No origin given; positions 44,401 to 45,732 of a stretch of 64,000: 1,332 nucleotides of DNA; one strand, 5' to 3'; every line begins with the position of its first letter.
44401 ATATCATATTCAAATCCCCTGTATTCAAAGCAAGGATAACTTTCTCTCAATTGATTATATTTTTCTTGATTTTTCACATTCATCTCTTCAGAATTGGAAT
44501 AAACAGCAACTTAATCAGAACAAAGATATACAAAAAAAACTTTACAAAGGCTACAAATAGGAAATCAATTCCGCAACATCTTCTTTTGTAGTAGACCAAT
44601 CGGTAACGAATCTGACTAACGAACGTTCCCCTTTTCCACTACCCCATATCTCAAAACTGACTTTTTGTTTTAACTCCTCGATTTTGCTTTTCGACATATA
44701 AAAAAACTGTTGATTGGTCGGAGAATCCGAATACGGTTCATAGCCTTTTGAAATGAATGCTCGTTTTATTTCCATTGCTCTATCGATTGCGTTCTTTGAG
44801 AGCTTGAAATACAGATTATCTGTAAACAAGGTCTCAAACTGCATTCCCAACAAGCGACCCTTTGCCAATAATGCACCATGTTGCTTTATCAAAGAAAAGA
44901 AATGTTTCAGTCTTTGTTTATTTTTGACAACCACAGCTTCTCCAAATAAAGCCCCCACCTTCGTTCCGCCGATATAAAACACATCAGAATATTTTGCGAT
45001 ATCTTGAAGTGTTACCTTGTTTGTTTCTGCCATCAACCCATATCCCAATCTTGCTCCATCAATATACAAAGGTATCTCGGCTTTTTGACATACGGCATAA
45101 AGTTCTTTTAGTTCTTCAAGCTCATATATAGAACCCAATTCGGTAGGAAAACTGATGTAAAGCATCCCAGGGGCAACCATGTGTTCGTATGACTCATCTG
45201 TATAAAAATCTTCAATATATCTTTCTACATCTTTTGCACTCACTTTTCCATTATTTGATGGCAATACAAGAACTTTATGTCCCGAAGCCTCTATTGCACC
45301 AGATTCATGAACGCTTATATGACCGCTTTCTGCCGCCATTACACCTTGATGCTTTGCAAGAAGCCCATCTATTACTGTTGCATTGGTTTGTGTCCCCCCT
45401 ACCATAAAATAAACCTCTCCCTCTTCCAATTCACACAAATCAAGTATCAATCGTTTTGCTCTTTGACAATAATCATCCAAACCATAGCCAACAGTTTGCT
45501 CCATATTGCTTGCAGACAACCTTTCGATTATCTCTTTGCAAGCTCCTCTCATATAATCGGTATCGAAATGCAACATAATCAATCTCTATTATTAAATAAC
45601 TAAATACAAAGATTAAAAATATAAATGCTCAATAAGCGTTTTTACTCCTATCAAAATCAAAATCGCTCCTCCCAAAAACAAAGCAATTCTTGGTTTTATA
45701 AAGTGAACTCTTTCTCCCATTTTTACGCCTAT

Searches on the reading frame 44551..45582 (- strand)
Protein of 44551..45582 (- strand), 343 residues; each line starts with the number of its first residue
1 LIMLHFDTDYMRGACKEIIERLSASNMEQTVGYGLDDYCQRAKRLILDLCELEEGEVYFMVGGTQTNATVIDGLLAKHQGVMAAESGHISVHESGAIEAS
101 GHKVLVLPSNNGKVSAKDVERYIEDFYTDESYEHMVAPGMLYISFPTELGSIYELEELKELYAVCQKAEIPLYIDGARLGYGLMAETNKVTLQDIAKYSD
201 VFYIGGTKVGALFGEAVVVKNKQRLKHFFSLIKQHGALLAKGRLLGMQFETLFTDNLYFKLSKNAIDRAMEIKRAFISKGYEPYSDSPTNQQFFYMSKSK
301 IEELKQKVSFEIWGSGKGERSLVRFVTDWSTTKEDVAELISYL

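Call 68: search_protein_families(library=pfam, proteins=[window:44551-45582:-], max_evalue=0.0001)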
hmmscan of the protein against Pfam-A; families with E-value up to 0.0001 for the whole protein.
window:44551-45582:- (343 aa): 2 families
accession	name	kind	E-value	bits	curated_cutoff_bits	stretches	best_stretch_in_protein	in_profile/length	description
PF01212.27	Beta_elim_lyase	-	8e-25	88.2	27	1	7-243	3-234/288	Beta-eliminating lyase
PF00282.25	Pyridoxal_deC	-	2.2e-05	23.8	27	1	81-231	148-291/375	Pyridoxal-dependent decarboxylase conserved domain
